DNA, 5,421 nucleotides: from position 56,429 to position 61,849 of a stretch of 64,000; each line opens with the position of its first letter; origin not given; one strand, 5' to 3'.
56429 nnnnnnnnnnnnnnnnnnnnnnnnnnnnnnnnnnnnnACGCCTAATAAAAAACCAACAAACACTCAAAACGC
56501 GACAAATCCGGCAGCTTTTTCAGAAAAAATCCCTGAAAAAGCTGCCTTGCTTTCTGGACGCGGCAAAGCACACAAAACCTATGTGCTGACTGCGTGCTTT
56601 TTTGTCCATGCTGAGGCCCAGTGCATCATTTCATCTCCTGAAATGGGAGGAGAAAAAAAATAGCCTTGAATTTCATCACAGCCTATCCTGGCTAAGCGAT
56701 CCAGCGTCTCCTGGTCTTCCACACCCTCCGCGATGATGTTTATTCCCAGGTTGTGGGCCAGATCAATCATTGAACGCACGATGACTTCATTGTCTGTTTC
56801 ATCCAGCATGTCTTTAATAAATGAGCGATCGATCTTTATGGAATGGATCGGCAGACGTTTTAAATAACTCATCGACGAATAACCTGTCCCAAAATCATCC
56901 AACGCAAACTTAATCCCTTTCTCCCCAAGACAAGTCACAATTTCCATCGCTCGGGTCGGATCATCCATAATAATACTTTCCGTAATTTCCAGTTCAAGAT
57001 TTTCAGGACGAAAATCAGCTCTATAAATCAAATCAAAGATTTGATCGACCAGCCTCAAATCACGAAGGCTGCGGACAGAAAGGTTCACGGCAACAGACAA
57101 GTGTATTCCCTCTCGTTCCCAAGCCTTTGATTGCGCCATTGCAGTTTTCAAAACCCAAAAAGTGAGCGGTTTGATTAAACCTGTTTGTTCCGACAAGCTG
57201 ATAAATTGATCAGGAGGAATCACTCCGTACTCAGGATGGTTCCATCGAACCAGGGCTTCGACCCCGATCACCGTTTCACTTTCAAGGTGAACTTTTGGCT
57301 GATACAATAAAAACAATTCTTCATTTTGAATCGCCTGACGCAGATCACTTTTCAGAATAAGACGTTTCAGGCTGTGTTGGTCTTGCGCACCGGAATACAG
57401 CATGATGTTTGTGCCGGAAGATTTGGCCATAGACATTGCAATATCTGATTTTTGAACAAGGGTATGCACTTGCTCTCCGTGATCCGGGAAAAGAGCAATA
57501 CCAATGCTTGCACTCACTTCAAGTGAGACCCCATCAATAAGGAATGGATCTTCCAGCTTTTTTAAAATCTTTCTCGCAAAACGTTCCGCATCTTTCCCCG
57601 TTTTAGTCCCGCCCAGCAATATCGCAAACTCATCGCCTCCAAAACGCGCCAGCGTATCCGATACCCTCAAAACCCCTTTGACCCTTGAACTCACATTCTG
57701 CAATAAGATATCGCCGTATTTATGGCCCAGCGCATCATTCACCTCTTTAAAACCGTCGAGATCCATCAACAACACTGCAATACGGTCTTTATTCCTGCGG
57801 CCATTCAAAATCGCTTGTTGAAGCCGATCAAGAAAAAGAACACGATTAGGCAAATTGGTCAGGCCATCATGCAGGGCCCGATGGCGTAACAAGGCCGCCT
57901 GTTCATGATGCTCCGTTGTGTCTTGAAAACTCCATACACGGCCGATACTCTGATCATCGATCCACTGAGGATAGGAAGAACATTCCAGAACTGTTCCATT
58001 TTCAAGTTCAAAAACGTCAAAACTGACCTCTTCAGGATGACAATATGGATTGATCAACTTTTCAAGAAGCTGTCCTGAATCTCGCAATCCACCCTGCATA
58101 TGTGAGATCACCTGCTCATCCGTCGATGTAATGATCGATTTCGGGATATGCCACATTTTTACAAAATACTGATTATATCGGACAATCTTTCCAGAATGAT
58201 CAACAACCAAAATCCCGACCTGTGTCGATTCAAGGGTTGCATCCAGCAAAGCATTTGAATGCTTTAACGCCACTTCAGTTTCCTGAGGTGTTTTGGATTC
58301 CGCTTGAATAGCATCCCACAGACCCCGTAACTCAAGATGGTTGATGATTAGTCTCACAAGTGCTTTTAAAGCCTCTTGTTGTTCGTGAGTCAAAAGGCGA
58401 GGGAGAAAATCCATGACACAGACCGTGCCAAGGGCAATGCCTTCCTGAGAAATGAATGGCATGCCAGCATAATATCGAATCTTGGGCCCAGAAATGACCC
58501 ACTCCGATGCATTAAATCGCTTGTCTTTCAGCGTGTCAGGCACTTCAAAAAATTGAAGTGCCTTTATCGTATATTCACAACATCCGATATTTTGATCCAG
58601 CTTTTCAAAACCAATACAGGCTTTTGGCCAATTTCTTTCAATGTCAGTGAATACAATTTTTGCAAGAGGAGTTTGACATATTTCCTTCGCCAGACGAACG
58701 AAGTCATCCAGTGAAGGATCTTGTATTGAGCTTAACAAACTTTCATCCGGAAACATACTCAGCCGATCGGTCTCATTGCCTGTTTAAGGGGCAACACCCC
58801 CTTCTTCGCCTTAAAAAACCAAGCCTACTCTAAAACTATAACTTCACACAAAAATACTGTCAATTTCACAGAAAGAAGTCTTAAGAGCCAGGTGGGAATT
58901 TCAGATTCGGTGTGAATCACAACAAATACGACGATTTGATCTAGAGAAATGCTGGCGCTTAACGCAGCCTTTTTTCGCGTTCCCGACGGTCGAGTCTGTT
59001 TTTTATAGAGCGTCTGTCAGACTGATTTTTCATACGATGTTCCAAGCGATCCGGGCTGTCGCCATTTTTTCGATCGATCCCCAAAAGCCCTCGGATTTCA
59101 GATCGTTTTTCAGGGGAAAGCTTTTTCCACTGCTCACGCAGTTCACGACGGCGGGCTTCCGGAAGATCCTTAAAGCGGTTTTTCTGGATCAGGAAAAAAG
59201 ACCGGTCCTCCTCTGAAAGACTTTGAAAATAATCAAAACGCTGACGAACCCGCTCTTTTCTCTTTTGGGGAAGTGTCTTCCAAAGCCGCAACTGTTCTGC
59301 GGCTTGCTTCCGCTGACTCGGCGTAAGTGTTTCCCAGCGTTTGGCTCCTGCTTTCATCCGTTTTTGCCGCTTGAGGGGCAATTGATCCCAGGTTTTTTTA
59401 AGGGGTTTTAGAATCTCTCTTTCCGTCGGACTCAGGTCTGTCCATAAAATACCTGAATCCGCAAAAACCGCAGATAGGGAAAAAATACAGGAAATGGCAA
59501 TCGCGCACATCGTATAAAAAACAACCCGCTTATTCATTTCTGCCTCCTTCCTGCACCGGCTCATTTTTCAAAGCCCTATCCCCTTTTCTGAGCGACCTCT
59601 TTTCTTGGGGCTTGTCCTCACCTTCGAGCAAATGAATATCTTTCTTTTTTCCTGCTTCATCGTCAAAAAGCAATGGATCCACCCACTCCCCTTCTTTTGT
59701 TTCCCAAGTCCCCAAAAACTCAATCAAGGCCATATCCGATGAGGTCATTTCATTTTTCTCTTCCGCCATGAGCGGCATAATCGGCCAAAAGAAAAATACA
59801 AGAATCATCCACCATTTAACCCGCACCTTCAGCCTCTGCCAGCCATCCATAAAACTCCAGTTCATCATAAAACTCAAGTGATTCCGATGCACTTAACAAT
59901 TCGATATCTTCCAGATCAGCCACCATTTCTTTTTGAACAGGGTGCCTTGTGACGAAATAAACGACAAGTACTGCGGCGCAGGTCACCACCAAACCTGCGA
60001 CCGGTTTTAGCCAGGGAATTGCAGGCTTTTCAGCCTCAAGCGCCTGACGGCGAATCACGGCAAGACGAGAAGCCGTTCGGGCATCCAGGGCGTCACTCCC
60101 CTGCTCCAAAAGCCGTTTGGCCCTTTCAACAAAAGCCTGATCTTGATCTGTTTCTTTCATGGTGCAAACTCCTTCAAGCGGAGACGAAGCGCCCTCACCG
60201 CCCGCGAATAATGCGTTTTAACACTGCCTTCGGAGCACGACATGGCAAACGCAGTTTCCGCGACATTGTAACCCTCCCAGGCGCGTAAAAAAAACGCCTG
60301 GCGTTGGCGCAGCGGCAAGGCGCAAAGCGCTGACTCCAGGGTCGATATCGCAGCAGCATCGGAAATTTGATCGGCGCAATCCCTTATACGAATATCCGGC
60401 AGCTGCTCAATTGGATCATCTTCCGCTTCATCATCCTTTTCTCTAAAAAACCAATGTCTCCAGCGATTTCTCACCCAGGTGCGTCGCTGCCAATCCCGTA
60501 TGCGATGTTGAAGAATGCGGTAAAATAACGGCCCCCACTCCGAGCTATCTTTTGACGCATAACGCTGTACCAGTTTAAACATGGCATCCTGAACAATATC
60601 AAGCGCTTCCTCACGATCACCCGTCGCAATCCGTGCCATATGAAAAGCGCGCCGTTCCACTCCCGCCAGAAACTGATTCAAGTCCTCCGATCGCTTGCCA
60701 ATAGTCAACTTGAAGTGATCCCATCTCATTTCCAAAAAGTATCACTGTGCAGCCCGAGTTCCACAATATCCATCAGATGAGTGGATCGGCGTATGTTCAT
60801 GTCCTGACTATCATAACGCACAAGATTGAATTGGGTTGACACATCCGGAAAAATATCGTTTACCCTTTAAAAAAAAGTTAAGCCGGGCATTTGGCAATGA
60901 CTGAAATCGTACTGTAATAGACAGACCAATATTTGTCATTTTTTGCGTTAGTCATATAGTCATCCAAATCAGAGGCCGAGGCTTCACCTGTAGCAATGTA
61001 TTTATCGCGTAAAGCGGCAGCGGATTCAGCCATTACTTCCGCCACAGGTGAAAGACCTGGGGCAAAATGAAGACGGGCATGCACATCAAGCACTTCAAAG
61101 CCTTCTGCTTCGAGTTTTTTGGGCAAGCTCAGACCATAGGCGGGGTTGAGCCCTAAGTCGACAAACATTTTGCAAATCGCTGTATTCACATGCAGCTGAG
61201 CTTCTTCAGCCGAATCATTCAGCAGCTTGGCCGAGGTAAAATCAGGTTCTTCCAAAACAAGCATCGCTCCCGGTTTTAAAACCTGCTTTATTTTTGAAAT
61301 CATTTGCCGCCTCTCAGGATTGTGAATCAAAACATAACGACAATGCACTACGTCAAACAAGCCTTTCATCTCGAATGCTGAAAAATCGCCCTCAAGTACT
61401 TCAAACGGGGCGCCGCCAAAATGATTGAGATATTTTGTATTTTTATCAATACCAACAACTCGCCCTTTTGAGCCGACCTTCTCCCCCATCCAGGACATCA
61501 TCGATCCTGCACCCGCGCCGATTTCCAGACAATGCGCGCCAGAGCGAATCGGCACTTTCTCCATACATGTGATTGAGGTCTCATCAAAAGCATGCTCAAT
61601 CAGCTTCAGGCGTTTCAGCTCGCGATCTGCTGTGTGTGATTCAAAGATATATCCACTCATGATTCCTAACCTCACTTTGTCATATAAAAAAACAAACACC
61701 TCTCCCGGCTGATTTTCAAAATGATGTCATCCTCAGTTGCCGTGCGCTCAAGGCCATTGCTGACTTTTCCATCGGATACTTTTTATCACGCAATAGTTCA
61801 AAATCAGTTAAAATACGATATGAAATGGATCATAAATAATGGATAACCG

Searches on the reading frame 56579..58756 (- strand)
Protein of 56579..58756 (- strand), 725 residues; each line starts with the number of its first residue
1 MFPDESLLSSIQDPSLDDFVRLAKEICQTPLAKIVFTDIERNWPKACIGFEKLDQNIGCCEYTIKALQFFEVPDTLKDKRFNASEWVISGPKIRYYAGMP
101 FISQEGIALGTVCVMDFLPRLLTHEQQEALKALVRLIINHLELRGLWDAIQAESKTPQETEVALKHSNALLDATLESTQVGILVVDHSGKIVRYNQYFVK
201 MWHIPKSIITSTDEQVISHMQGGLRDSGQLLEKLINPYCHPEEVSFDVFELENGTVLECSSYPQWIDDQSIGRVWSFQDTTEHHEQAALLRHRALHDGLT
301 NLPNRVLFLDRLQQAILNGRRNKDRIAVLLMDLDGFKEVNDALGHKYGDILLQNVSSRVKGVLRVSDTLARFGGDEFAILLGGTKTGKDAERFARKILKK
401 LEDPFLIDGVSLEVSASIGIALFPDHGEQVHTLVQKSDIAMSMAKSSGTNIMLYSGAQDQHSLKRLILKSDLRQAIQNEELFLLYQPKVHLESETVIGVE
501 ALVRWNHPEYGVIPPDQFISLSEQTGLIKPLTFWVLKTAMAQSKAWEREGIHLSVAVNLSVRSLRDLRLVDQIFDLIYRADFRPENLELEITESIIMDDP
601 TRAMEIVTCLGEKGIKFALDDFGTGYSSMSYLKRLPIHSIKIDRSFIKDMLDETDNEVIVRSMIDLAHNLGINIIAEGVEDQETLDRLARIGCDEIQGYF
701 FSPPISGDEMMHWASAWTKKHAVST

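Call 28: search_protein_families(library=pfam, proteins=[window:56579-58756:-], max_evalue=0.001)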
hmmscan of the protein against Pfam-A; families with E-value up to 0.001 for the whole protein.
window:56579-58756:- (725 aa): 4 families
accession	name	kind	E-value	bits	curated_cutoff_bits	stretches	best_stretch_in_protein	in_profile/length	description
PF00563.25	EAL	-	4.3e-75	252.6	31.3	1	471-704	3-236/236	EAL domain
PF00990.26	GGDEF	-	3.3e-46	157.4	23.8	1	294-450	1-160/161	Diguanylate cyclase, GGDEF domain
PF12860.13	PAS_7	-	3.2e-05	24.5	27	1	175-286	1-113/115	PAS fold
PF13188.13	PAS_8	-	0.00037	20.7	21.8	0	172-214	4-48/65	PAS domain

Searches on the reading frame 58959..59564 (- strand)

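Call 28: search_protein_families(library=pfam, proteins=[window:58959-59564:-], max_evalue=0.001)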
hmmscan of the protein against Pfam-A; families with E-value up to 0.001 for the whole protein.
window:58959-59564:- (201 aa): 1 family
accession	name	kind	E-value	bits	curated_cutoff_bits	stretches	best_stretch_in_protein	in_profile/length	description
PF11304.13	DUF3106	-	1.3e-21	77.5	24.3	1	41-144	1-104/104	Protein of unknown function (DUF3106)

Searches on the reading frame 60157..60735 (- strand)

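Call 28: search_protein_families(library=pfam, proteins=[window:60157-60735:-], max_evalue=0.001)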
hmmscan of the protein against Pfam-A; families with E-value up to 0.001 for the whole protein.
window:60157-60735:- (192 aa): 5 families
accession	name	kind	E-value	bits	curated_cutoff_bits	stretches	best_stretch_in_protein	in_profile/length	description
PF08281.18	Sigma70_r4_2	-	7.3e-14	51.6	25.7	1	133-183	4-54/54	Sigma-70, region 4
PF04545.22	Sigma70_r4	-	2.5e-07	30.5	24.1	1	136-184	1-49/50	Sigma-70, region 4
PF22233.2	PhyR_sigma-like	-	4.2e-06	26.9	27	1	140-181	4-45/50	Response regulator PhyR, sigma-like domain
PF07638.17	Sigma70_ECF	-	7.6e-06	26.4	21.1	1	34-177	39-173/185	ECF sigma factor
PF04542.20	Sigma70_r2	-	9.7e-05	22.5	24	1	28-87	7-69/71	Sigma-70 region 2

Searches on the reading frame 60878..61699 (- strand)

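Call 28: search_protein_families(library=pfam, proteins=[window:60878-61699:-], max_evalue=0.001)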
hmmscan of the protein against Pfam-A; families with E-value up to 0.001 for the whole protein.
window:60878-61699:- (273 aa): 7 families
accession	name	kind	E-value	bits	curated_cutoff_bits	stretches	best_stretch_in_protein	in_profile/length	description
PF13847.12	Methyltransf_31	-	3.4e-12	46.7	27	1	52-165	2-124/145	Methyltransferase domain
PF08241.18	Methyltransf_11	-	3e-11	44.3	21.2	1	58-148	1-94/95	Methyltransferase domain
PF13489.12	Methyltransf_23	-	6.9e-11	42.6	27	1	51-166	20-131/164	Methyltransferase domain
PF13649.12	Methyltransf_25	-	9.4e-11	42.7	27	1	58-144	2-96/97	Methyltransferase domain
PF08242.18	Methyltransf_12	-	3.5e-09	37.7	30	1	58-147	1-98/98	Methyltransferase domain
PF01135.25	PCMT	-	4.3e-05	23.8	20.3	1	44-89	64-109/210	Protein-L-isoaspartate(D-aspartate) O-methyltransferase (PCMT)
PF01209.24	Ubie_methyltran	-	6.4e-05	22.8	20.1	1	46-166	40-168/233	ubiE/COQ5 methyltransferase family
